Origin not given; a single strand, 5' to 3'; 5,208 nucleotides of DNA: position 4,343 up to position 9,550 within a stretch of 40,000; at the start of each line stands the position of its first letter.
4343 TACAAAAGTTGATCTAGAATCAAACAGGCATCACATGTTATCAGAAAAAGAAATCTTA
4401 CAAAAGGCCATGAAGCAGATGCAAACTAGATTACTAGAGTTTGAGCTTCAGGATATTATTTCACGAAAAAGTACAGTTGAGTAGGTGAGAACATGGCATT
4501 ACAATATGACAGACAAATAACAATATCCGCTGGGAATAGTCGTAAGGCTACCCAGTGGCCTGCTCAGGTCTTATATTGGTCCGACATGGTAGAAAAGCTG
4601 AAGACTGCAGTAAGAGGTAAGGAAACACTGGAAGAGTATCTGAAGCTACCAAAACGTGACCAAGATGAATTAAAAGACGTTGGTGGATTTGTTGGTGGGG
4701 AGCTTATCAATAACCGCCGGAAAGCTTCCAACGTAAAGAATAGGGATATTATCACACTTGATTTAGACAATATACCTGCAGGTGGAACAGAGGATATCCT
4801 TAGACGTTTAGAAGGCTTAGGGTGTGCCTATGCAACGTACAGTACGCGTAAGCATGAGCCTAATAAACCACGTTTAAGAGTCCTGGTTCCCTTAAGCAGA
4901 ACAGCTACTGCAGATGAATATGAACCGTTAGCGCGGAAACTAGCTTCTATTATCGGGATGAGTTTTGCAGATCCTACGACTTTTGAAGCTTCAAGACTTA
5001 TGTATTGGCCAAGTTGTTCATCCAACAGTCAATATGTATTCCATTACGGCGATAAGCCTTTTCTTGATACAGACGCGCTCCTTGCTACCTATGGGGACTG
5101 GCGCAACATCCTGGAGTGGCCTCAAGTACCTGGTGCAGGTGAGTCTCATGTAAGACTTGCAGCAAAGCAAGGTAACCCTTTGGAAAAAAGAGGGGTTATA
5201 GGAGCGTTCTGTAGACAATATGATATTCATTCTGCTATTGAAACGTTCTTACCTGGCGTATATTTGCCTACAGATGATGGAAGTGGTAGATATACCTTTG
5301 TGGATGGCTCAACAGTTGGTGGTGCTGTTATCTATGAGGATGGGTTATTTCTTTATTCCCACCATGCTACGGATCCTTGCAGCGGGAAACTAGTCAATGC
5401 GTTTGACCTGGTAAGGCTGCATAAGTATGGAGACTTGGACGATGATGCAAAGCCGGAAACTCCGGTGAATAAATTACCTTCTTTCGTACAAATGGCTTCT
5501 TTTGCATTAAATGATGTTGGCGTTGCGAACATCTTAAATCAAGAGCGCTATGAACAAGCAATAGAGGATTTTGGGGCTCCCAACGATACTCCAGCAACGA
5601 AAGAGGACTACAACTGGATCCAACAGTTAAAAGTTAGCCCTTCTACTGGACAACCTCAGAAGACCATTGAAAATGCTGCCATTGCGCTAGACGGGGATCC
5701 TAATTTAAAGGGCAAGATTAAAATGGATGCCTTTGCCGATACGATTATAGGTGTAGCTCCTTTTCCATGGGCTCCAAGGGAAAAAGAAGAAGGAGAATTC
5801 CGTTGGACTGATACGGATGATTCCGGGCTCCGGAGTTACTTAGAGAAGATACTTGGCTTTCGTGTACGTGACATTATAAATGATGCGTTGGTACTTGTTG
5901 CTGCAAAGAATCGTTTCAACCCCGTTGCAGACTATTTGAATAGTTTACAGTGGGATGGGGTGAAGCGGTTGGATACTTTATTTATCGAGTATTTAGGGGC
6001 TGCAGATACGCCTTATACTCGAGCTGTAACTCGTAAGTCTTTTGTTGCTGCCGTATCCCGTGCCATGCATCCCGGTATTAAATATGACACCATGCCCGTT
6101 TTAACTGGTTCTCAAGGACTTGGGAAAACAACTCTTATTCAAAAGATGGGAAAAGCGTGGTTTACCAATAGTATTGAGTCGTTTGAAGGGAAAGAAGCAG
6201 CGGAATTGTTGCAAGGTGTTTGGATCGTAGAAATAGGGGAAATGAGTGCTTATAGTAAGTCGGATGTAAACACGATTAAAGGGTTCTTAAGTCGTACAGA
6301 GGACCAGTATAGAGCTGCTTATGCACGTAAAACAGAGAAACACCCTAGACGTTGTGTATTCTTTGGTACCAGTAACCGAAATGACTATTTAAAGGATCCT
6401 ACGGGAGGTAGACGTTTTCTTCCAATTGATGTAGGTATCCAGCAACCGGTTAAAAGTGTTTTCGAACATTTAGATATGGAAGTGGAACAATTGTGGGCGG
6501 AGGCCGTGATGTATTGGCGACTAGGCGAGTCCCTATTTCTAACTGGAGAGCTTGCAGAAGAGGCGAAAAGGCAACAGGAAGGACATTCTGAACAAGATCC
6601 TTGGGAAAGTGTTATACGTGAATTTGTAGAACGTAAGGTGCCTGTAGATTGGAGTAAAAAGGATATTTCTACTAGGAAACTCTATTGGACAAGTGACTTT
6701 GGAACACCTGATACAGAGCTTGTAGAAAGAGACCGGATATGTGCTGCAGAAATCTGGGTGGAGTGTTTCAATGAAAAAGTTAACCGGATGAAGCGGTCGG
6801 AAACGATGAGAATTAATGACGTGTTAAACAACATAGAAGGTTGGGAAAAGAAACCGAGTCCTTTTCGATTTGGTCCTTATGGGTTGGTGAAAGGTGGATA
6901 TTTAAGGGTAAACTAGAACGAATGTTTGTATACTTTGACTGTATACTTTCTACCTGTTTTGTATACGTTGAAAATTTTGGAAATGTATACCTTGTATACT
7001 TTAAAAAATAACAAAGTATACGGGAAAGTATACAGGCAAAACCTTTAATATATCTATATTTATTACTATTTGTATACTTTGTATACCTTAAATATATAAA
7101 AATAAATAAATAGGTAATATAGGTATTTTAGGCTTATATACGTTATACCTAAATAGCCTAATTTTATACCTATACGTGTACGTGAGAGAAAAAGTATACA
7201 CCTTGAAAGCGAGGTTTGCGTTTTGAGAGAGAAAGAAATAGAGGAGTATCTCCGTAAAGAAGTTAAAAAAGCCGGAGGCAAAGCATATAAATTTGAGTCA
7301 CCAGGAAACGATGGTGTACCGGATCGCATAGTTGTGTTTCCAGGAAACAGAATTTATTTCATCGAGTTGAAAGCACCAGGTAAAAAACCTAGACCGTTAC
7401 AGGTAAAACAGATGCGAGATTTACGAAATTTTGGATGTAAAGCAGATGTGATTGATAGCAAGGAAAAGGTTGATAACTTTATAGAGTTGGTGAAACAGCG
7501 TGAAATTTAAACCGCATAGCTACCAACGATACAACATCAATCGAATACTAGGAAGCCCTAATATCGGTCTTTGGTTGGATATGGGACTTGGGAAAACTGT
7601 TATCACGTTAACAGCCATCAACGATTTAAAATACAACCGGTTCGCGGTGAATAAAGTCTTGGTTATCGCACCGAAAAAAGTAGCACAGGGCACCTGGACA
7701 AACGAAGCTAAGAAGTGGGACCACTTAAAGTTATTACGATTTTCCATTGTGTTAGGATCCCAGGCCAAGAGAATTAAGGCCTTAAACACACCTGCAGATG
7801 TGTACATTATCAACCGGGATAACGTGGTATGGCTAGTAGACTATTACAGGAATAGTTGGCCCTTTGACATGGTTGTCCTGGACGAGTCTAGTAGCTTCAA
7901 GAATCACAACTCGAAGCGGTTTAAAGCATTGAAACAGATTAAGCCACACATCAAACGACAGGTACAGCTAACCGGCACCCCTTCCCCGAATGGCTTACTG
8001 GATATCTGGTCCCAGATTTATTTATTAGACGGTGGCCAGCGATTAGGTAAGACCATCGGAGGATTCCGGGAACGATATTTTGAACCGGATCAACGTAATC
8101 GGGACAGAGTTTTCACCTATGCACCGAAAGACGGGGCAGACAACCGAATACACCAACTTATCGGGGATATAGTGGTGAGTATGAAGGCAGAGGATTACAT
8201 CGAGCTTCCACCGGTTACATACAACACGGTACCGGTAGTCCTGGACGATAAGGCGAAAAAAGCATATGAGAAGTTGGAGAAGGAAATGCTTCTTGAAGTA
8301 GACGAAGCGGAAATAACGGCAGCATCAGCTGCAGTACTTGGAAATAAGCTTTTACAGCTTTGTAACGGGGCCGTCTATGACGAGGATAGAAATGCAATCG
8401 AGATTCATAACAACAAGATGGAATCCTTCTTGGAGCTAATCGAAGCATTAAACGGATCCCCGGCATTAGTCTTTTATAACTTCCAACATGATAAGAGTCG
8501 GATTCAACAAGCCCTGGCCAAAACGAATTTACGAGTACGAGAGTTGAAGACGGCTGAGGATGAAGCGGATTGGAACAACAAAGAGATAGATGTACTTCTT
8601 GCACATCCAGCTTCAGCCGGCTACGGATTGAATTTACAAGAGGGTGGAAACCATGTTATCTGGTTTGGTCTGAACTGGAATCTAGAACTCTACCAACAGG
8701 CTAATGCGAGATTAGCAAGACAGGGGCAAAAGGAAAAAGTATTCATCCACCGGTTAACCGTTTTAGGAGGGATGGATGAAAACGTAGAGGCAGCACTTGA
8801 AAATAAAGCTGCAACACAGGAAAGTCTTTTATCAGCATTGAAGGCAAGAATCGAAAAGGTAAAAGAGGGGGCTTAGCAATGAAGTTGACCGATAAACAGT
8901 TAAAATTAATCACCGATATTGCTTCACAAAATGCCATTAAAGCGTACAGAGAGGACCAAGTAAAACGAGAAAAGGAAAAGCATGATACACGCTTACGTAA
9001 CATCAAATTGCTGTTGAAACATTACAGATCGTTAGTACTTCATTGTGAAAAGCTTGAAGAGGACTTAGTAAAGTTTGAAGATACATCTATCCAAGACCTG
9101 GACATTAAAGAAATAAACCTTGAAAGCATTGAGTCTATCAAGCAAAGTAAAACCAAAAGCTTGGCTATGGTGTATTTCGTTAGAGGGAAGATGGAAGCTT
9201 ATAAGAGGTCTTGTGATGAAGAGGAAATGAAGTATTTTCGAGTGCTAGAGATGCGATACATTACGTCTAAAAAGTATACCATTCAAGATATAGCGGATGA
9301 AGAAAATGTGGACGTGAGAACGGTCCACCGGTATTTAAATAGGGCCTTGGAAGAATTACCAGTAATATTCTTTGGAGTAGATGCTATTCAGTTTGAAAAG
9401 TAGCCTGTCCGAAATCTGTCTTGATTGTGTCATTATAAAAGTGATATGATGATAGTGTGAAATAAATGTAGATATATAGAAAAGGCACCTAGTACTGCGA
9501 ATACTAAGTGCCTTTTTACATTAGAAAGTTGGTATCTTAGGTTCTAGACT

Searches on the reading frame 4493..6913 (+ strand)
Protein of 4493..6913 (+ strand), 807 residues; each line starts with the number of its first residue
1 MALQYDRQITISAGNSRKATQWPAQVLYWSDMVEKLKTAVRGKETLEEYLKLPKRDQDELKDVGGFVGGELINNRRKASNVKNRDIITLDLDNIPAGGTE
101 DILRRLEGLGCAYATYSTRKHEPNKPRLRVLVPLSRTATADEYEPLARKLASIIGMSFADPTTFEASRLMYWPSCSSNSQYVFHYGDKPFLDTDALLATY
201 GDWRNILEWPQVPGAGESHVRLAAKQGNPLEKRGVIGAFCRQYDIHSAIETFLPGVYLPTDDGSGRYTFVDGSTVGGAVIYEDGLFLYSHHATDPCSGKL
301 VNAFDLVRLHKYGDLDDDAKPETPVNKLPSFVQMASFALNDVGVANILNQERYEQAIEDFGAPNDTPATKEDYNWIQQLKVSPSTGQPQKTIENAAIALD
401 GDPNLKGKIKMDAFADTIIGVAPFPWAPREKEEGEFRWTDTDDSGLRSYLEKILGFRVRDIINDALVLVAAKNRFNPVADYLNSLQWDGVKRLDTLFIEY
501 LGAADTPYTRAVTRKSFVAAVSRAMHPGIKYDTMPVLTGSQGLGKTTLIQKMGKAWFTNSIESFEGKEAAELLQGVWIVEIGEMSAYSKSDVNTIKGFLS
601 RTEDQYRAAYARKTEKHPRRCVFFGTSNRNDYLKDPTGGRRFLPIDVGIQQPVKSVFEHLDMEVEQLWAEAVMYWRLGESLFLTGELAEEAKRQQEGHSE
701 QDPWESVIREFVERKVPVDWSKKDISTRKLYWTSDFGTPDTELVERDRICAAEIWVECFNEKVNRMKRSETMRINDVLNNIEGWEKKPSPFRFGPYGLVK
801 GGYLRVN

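Call 76: search_protein_families(library=pfam, proteins=[window:4493-6913:+], max_evalue=0.001)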
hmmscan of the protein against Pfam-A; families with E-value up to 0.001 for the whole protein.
window:4493-6913:+ (807 aa): 2 families
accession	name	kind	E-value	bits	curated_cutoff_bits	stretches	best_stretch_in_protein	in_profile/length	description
PF05272.17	VapE-like_dom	-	1.6e-80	270.1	25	1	482-699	1-216/217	Virulence-associated protein E-like domain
PF19263.5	DUF5906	-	2.5e-06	28.6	27.6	1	537-641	1-114/114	Family of unknown function (DUF5906)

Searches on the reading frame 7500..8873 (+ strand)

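Call 76: search_protein_families(library=pfam, proteins=[window:7500-8873:+], max_evalue=0.001)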
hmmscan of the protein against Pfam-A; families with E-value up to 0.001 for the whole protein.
window:7500-8873:+ (458 aa): 4 families
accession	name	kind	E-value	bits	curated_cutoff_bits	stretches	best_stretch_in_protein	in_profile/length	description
PF00176.29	SNF2-rel_dom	-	1.4e-23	83.9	24.9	1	27-277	25-271/290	SNF2-related domain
PF04851.21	ResIII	-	8.2e-09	36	22.5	1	2-162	1-163/164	Type III restriction enzyme, res subunit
PF00271.37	Helicase_C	-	2.9e-06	27.9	23.5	1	306-409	2-110/110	Helicase conserved C-terminal domain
PF00270.35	DEAD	-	2.9e-06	27.5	26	1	8-162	3-161/167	DEAD/DEAH box helicase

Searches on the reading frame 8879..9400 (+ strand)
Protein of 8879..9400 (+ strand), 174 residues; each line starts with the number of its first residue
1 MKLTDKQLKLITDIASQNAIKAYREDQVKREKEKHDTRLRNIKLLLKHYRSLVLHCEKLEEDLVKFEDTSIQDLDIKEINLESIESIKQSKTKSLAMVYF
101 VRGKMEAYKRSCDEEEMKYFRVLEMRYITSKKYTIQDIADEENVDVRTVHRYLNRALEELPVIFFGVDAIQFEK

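Call 76: search_protein_families(library=pfam, proteins=[window:8879-9400:+], max_evalue=0.001)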
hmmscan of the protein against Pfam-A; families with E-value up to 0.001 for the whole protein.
window:8879-9400:+ (174 aa): 1 family
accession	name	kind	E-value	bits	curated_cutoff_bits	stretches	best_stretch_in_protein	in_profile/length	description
PF08281.18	Sigma70_r4_2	-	2.1e-05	24.5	25.7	1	119-160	15-54/54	Sigma-70, region 4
